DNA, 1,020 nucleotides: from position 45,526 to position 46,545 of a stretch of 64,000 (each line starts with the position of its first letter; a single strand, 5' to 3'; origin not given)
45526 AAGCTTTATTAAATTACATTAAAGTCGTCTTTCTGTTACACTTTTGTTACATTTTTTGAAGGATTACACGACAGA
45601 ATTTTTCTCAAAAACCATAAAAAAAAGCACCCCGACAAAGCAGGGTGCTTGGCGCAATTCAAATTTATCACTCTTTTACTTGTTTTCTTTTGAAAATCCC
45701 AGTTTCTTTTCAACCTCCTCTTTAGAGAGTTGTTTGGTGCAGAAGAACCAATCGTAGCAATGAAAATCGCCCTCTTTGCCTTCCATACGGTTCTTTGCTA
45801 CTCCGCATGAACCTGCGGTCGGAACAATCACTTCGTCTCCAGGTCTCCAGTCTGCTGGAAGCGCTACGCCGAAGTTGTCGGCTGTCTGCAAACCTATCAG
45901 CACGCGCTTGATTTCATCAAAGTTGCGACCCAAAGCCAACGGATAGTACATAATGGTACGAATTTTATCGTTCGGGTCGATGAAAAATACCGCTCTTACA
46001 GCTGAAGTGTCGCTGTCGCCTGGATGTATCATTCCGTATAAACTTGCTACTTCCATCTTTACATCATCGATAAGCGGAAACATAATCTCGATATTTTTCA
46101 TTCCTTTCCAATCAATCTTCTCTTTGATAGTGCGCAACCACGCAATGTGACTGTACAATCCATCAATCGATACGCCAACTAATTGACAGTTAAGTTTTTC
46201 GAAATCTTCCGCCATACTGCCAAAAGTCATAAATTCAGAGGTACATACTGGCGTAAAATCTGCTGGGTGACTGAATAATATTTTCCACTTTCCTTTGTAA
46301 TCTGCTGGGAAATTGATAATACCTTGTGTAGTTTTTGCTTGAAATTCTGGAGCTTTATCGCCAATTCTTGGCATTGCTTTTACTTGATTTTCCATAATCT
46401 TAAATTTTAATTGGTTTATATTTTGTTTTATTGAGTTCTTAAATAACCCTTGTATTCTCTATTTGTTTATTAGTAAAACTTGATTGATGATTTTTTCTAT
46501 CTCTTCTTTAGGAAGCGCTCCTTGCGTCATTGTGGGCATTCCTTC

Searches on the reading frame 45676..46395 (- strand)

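Call 86: search_protein_families(library=pfam, proteins=[window:45676-46395:-], max_evalue=0.01)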
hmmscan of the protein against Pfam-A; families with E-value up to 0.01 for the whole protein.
window:45676-46395:- (239 aa): 3 families
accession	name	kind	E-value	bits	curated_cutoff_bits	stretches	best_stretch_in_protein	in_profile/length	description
PF00578.27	AhpC-TSA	-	6.4e-31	107.3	26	1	11-147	1-123/124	AhpC/TSA family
PF08534.16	Redoxin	-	3.3e-10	40.4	26.6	1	12-148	3-131/148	Redoxin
PF10417.14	1-cysPrx_C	-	5.3e-09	36.4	21.1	1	168-194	1-28/41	C-terminal domain of 1-Cys peroxiredoxin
